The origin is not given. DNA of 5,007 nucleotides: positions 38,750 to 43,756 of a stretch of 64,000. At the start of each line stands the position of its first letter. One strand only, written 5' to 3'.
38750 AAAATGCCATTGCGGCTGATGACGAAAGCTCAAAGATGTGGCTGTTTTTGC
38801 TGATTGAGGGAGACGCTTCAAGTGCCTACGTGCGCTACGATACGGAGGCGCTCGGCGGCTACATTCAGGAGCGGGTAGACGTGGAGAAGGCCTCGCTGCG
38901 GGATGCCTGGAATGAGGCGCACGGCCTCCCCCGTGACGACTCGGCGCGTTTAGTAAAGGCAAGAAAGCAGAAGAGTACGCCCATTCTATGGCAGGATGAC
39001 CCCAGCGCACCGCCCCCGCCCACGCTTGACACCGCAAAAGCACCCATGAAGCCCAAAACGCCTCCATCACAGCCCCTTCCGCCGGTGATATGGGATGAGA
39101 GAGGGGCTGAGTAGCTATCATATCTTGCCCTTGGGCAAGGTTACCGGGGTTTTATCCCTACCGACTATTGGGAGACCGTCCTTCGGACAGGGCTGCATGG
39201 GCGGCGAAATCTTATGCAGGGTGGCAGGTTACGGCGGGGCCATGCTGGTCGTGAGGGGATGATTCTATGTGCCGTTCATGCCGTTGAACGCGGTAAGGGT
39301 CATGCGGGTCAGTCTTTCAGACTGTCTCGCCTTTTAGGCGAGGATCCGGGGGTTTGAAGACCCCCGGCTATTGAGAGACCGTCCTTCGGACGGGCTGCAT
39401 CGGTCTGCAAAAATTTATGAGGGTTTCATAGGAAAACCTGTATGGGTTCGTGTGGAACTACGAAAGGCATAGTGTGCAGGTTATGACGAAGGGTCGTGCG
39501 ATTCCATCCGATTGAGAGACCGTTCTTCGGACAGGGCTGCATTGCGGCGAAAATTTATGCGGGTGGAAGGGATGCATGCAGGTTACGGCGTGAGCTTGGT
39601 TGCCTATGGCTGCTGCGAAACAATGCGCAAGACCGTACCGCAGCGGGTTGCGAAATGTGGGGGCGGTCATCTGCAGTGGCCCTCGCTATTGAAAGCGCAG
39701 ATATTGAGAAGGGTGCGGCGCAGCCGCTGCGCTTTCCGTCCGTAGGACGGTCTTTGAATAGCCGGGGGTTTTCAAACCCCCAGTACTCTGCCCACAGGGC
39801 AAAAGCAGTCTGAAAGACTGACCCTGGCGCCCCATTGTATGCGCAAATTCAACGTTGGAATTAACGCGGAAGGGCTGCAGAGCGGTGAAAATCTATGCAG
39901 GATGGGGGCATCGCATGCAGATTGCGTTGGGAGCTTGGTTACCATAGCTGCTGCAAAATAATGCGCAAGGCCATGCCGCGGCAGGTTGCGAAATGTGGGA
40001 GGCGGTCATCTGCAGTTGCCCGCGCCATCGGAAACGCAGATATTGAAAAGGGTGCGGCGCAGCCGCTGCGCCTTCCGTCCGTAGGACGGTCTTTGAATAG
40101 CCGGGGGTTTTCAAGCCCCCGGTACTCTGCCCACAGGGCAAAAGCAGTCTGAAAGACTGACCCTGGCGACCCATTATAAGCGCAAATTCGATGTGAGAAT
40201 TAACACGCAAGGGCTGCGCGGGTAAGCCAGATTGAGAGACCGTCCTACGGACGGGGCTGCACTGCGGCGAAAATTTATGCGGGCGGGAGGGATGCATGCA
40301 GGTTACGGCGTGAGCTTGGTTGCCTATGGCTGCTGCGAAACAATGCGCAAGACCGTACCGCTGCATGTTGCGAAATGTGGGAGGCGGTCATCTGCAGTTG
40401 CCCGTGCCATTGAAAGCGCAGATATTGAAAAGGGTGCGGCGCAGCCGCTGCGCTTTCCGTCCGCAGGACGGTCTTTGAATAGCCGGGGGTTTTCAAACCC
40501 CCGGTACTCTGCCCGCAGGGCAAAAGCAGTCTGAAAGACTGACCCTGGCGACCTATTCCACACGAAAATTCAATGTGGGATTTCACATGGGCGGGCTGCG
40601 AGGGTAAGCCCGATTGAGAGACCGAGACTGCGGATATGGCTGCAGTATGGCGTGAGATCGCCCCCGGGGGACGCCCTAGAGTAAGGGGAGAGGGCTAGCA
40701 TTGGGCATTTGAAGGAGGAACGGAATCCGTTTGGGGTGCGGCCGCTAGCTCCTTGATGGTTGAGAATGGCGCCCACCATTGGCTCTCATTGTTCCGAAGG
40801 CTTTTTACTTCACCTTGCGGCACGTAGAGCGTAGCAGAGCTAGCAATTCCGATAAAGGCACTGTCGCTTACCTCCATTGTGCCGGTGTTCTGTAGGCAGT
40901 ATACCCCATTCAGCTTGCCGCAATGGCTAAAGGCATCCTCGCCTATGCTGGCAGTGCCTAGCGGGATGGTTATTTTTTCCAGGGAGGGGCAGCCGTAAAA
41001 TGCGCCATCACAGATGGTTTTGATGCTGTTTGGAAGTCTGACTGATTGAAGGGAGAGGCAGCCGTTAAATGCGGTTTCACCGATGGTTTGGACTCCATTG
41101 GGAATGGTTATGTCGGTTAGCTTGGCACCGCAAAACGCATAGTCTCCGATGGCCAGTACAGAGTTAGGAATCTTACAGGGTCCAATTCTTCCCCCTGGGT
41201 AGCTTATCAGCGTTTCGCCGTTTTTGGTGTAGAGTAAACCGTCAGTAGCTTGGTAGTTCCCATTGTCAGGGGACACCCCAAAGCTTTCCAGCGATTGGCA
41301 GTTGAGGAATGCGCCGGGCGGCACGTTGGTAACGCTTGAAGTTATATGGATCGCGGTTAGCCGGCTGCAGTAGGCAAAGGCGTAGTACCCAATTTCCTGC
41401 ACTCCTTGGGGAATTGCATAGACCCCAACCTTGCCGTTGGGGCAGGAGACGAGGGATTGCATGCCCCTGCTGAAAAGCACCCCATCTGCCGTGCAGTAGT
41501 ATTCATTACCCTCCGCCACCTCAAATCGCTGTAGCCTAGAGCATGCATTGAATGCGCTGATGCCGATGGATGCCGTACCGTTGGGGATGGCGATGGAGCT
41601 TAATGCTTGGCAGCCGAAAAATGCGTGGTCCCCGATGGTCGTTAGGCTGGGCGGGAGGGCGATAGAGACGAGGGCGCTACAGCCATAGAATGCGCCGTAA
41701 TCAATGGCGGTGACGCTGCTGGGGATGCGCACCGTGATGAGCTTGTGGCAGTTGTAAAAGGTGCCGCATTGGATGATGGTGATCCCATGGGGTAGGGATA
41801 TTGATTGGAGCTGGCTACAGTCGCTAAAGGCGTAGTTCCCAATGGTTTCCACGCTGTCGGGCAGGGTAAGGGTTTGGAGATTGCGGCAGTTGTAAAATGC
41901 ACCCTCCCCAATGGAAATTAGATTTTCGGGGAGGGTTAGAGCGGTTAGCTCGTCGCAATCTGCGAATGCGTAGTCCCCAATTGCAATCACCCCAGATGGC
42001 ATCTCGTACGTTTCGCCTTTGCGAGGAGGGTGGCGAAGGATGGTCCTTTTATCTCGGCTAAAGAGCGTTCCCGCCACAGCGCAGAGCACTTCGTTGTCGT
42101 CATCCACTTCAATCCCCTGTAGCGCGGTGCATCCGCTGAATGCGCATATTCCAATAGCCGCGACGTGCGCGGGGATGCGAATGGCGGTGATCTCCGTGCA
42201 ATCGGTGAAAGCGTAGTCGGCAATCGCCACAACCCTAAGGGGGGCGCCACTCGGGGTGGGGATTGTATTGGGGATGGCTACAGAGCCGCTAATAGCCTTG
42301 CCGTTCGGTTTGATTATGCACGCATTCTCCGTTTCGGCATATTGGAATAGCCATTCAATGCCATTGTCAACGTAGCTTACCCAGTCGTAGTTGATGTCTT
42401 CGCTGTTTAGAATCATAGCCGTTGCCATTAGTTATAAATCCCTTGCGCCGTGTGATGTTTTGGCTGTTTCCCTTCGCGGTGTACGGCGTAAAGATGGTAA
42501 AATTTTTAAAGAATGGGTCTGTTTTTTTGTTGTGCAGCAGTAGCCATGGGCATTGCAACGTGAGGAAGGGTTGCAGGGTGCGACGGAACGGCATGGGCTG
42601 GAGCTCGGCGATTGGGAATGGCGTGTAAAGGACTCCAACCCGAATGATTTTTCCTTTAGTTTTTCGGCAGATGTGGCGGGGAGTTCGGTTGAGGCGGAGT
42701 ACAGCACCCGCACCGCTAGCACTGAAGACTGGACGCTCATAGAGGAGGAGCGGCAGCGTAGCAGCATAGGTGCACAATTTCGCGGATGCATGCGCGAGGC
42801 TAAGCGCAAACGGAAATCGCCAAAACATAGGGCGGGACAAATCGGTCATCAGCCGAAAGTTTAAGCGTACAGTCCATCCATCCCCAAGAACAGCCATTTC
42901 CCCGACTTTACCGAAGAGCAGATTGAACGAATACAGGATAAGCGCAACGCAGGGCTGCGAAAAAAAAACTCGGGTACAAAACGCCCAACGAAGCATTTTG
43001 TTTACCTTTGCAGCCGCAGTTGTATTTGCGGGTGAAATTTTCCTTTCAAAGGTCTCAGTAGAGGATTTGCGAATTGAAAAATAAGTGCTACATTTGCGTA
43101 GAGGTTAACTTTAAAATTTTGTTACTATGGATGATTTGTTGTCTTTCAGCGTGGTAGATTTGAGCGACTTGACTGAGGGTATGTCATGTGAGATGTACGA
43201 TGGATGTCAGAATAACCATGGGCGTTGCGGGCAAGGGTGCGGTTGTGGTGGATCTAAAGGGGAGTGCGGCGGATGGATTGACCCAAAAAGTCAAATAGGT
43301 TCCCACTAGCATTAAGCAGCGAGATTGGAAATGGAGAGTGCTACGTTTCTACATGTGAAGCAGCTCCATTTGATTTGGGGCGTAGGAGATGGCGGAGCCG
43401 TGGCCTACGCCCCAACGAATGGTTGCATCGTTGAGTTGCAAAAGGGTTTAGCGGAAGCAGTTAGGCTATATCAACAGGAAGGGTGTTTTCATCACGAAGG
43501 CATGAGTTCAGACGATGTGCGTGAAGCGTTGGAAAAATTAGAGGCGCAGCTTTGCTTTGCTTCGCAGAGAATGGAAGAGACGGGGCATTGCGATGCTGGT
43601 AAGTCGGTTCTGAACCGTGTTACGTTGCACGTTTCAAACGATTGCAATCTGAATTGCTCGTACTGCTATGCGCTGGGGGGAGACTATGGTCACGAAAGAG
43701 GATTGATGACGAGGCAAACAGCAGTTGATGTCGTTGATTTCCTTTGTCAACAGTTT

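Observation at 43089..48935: Uncharacterised radical SAM/SPASM peptide-modification locus: 60-aa Cys/Gly-rich ORF + maturase + ABC exporter, followed by a TonB-dependent receptor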

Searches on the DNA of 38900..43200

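Call 74: search_rna_families(source=window, start=38900, end=43200, threshold=evalue, max_evalue=0.1)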
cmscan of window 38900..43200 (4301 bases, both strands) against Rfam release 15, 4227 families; matches with E-value up to 0.1: 0.
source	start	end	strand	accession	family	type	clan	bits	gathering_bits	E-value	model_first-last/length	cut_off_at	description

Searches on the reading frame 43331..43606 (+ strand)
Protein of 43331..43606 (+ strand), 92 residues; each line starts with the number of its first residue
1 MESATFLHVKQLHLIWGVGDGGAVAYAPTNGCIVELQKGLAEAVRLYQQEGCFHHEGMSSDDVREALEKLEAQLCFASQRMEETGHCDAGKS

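Call 92: search_solved_structures(query=A7, max_evalue=10, show_alignments=2)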
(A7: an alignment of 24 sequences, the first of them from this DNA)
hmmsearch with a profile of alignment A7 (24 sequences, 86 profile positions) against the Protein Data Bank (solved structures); distinct sequences matched with E-value up to 10: 53.
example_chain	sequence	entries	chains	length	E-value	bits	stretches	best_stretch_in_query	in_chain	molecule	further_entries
8vd6_A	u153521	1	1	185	3.6e-05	26.7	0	37-63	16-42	CAP REPEAT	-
8vpo_A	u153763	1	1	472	0.004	20.1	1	9-70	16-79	Radical SAM core domain-containing protein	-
1fse_A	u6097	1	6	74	0.024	17.6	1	30-70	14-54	GERE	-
6jqs_A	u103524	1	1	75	0.032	17.3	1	34-66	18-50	DNA-binding response regulator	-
2lvs_A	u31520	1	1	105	0.032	17.2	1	35-68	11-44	Putative uncharacterized protein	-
4ldz_A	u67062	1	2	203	0.057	16.4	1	34-76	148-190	Transcriptional regulatory protein DesR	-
4wsz_A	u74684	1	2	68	0.065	16.3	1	28-76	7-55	Response regulator receiver domain protein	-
4whe_A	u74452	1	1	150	0.081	16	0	45-76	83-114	Phage shock protein A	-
7r3g_B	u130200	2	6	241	0.091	15.8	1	32-76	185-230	Regulatory protein RhlR | PROSS optimized variant of RhlR with 75 mutations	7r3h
4wt0_B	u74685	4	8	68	0.098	15.7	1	28-76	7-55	Response regulator receiver domain protein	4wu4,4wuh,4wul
7qca_SB0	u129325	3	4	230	0.13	15.3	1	13-56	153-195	eS1 SB0 | eS1 | 40S ribosomal protein S1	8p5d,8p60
3nqo_A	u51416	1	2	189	0.14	15.2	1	35-69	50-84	MarR-family transcriptional regulator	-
5j6x_A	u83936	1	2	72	0.15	15.1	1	43-76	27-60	Z-DNA binding protein kinase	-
8q4d_A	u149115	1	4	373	0.15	15.1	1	35-76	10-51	Putative transposase for insertion sequence element IS5376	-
4lb5_A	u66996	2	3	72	0.16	15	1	43-76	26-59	Protein kinase containing Z-DNA binding domains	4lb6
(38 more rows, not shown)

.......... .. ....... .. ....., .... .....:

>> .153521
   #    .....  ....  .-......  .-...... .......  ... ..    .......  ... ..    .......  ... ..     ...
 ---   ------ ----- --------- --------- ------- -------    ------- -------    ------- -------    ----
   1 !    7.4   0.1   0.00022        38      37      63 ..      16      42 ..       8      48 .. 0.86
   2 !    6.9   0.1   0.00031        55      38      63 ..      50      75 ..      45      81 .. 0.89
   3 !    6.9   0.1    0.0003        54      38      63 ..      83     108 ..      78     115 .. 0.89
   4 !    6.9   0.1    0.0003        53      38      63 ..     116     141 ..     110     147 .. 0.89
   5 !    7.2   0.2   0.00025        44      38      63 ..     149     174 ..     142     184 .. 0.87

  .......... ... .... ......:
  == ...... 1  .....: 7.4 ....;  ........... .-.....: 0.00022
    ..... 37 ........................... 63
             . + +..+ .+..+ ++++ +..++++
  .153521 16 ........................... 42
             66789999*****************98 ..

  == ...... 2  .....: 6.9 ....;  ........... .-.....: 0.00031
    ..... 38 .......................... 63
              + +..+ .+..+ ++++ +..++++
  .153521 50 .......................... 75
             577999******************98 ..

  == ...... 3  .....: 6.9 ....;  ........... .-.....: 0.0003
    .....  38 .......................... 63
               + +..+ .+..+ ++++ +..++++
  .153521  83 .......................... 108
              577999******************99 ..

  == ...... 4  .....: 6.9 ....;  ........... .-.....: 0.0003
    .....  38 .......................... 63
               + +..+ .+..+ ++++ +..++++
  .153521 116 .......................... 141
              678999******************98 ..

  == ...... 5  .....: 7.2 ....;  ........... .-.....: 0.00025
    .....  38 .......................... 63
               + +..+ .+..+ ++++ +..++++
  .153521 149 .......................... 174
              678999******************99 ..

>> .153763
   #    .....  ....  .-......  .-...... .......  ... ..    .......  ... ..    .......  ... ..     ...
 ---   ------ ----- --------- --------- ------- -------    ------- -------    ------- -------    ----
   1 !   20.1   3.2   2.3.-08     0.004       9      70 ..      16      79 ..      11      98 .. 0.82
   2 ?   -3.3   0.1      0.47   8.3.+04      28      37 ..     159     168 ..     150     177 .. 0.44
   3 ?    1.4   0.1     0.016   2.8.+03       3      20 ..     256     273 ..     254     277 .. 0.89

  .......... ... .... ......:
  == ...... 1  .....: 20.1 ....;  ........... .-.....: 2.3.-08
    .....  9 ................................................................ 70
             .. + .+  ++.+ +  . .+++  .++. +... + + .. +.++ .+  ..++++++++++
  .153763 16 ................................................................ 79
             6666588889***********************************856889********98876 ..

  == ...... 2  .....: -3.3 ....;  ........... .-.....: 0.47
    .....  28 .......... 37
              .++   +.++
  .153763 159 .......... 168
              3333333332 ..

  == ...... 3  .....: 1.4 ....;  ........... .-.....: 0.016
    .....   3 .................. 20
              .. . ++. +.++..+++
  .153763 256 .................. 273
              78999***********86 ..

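Call 93: search_protein_families(library=pfam, alignment_id=A7, max_evalue=1)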
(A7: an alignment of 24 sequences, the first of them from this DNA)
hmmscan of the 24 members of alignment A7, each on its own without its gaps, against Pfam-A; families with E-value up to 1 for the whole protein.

A. member 1, seq(92 aa): 1 family
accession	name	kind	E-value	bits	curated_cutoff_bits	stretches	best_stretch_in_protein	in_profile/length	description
PF13669.12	Glyoxalase_4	-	0.1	13.3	27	1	24-73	40-89/109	Glyoxalase/Bleomycin resistance protein/Dioxygenase superfamily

B. families by the number of members that match (of 24 scanned): 43 families (the first 25 are shown)
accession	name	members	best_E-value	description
PF04255.20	DUF433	4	0.0075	Protein of unknown function (DUF433)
PF13518.12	HTH_28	3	0.028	Helix-turn-helix domain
PF13542.12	HTH_Tnp_ISL3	2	0.0034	Helix-turn-helix domain of transposase family ISL3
PF18977.5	DUF5713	1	0.00076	Family of unknown function (DUF5713)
PF04513.17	Baculo_PEP_C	1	0.0018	Baculovirus polyhedron envelope protein, PEP, C terminus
PF17107.11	SesA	1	0.0025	N-terminal domain on NACHT_NTPase and P-loop NTPases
PF13635.12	DUF4143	1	0.0085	Domain of unknown function (DUF4143)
PF20669.3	Exo70_N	1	0.01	Exocyst complex component Exo70 N-terminal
PF25787.1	HTH_SB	1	0.011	Sleeping Beauty transposase HTH domain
PF08765.17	Mor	1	0.012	Mor transcription activator family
PF12729.13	4HB_MCP_1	1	0.012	Four helix bundle sensory module for signal transduction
PF20780.2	TssR_M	1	0.015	TssR second domain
PF04129.18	Vps52_CC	1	0.028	Vps52/Sac2 family, coiled-coil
PF08220.18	HTH_DeoR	1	0.03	DeoR-like helix-turn-helix domain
PF07160.18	SKA1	1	0.031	Spindle and kinetochore-associated protein 1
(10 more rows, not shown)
